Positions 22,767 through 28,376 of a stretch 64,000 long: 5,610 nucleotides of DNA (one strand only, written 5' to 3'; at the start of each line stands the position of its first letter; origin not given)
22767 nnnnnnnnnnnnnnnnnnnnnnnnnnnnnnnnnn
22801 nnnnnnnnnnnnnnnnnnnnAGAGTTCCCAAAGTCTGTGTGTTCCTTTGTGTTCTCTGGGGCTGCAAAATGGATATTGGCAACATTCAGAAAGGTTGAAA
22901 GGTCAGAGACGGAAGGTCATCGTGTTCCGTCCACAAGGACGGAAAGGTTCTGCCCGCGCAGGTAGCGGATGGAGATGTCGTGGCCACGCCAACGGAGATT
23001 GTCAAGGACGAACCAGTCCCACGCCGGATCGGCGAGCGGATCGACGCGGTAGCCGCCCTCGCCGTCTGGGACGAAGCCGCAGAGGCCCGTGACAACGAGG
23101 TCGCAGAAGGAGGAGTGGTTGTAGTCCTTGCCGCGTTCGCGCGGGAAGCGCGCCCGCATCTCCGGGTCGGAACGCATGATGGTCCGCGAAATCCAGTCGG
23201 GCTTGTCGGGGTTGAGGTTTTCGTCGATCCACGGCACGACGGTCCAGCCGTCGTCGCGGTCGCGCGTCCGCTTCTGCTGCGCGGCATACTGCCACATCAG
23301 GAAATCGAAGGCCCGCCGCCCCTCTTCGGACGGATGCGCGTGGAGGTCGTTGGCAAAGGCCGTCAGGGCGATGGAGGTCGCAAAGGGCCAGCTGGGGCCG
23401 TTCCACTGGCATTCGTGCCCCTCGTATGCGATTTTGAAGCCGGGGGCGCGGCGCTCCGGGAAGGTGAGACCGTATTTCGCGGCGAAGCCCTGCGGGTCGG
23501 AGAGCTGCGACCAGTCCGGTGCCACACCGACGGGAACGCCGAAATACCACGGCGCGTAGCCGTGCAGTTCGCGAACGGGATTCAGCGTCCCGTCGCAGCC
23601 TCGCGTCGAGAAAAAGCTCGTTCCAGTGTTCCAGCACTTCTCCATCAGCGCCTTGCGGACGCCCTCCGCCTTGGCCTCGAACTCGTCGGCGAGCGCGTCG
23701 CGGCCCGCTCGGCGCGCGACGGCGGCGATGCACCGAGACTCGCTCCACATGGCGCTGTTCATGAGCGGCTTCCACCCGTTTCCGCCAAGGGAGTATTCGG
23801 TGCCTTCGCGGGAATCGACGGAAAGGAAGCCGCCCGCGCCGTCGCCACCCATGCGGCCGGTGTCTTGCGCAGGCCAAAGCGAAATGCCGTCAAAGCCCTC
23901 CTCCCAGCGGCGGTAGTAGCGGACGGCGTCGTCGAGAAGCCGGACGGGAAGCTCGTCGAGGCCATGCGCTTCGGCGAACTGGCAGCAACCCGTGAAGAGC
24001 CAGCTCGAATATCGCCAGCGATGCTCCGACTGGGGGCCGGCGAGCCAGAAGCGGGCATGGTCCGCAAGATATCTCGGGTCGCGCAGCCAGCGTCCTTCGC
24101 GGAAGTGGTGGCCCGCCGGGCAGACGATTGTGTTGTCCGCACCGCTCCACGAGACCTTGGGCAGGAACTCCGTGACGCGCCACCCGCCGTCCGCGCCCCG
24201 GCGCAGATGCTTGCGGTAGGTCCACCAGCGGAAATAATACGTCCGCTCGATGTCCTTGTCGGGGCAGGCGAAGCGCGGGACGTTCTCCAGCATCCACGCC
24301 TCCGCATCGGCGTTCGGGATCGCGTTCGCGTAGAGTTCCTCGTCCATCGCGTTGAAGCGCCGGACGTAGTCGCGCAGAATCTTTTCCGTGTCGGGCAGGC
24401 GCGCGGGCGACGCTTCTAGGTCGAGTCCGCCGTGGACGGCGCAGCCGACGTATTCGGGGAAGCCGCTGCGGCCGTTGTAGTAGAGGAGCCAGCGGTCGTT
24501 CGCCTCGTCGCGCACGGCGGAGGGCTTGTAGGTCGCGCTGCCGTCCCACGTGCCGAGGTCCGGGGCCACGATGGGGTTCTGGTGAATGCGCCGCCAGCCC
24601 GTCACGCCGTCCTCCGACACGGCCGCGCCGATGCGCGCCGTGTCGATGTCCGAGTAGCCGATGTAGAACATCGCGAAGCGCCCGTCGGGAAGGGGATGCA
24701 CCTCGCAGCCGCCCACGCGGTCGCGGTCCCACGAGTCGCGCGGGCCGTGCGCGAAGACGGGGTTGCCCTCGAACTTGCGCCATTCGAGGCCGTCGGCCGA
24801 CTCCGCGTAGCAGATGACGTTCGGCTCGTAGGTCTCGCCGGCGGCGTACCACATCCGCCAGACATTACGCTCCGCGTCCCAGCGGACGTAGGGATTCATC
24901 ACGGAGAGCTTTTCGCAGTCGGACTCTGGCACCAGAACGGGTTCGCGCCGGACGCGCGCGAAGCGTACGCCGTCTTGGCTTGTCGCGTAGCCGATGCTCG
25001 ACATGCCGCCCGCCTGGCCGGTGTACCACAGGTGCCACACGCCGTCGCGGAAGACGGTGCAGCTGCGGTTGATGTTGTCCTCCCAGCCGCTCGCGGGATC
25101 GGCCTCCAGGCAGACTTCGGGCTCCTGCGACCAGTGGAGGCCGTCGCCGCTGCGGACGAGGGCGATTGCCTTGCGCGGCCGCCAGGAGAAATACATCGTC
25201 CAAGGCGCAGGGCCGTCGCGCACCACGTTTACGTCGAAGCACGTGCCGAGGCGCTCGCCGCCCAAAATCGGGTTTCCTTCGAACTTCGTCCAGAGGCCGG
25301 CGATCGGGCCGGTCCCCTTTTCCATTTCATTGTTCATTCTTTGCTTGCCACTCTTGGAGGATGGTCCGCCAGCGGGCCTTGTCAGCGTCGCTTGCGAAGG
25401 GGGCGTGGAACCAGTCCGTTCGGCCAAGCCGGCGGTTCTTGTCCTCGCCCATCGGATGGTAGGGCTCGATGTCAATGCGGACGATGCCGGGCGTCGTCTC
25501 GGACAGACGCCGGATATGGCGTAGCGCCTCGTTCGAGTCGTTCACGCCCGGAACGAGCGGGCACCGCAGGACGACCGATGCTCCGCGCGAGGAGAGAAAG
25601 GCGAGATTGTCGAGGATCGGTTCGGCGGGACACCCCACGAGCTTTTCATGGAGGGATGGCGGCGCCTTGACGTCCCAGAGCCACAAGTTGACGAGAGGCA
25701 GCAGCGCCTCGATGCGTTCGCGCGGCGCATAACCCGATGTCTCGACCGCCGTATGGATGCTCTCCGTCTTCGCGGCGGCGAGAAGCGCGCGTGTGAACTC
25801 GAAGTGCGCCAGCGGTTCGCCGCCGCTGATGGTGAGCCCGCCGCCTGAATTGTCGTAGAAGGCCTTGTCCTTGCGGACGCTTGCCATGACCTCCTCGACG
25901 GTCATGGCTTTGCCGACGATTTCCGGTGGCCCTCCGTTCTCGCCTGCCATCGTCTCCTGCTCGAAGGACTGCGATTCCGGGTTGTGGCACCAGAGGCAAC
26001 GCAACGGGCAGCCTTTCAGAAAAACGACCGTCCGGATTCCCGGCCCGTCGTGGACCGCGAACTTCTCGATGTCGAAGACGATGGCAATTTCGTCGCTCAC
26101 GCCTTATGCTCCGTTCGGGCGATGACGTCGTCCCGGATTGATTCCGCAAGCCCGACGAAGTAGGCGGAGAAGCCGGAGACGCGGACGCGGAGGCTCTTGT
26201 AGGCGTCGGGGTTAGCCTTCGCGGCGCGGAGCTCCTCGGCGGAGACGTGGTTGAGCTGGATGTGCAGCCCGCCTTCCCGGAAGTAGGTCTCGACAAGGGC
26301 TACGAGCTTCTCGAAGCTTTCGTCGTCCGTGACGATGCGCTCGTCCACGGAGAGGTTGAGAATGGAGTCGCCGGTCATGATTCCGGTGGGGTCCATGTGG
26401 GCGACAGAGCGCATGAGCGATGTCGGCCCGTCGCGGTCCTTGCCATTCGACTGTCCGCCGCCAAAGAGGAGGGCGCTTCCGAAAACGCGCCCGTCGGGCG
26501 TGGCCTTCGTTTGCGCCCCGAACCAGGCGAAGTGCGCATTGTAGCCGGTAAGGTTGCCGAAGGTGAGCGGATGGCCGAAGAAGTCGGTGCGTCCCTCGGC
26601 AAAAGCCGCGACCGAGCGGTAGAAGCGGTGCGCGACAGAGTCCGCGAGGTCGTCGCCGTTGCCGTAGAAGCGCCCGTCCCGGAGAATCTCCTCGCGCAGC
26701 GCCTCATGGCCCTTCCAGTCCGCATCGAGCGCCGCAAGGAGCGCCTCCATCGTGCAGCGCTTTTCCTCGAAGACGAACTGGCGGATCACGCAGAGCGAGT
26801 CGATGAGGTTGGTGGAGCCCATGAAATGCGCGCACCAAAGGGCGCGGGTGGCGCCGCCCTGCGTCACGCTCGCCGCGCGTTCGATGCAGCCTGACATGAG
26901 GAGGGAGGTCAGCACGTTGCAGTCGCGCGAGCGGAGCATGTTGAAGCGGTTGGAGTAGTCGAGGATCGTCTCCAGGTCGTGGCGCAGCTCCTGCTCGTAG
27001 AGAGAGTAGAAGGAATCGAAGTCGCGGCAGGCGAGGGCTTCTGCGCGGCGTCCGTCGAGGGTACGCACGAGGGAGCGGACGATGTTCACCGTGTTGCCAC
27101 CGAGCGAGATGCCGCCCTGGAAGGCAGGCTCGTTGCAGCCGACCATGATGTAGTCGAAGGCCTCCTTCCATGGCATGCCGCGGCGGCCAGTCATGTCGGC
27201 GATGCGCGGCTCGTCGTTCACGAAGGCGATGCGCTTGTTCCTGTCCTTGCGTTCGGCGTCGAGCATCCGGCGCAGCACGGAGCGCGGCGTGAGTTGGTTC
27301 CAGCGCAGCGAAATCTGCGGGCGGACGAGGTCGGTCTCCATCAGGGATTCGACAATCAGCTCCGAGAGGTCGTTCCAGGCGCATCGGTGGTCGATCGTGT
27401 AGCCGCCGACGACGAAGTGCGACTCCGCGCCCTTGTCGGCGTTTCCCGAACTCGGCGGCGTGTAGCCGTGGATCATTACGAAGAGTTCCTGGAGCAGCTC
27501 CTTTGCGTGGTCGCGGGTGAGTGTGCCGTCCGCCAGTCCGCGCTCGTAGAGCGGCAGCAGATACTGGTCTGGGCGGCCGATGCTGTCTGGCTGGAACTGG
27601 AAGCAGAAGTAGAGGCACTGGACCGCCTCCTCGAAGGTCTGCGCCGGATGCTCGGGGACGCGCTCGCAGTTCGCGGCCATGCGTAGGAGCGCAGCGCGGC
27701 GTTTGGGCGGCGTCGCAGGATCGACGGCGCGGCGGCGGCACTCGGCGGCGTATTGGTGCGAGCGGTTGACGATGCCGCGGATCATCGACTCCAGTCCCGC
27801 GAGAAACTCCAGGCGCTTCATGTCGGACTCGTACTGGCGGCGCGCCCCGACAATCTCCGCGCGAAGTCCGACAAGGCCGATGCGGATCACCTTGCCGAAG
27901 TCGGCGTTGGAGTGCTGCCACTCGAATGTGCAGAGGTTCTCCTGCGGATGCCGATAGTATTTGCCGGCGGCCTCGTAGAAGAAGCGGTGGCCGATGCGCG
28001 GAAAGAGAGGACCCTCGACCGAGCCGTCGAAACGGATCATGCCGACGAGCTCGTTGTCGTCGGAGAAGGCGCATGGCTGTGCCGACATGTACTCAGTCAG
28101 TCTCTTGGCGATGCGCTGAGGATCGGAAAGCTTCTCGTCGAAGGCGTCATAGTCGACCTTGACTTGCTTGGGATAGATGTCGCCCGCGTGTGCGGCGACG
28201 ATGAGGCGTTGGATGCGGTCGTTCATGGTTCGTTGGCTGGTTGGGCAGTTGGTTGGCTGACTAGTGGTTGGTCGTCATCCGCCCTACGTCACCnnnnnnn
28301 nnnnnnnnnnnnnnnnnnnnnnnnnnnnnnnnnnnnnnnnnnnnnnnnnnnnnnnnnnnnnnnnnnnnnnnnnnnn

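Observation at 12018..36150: Conserved 60-nt element upstream of glycoside-hydrolase genes, with leaderless-type geometry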

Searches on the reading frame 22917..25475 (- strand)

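Call 8: search_protein_families(library=pfam, proteins=[window:22917-25475:-])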
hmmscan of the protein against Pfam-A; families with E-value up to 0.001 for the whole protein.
window:22917-25475:- (852 aa): 2 families
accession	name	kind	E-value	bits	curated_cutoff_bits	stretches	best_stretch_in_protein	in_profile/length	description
PF22422.2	MGH1-like_GH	-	8.2e-48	164.2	27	1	448-788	3-356/356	Mannosylglycerate hydrolase MGH1-like glycoside hydrolase domain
PF04041.19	Glyco_hydro_130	-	0.00058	19.3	26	0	158-234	65-138/320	beta-1,4-mannooligosaccharide phosphorylase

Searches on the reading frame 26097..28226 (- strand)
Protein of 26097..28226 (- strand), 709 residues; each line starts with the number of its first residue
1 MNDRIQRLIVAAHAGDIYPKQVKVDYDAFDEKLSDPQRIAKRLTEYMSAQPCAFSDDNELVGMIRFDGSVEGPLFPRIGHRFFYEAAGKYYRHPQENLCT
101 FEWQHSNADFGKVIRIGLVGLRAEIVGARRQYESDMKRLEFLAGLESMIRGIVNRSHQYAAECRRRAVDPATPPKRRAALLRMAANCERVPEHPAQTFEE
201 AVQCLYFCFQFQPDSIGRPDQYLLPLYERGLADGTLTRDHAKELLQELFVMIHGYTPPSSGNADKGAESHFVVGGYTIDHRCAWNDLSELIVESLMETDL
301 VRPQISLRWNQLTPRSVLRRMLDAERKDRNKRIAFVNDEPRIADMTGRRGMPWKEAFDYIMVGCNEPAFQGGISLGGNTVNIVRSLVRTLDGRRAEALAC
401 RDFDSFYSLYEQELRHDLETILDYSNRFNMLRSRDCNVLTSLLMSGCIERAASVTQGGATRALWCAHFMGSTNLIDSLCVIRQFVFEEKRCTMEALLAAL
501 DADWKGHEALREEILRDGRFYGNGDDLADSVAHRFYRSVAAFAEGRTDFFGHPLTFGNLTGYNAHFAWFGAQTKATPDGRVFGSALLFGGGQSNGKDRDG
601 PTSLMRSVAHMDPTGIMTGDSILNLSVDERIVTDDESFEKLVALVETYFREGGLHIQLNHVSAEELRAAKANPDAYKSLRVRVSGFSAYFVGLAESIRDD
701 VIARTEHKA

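Call 8: search_protein_families(library=pfam, proteins=[window:26097-28226:-])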
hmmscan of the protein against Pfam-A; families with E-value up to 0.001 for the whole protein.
window:26097-28226:- (709 aa): 2 families
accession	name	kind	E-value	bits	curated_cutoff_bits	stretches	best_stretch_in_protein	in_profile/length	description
PF02901.20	PFL-like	-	3.1e-85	287.6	24.3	1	105-560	159-639/647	Pyruvate formate lyase-like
PF01228.26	Gly_radical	-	3e-22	79.6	22.2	1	593-691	8-106/106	Glycine radical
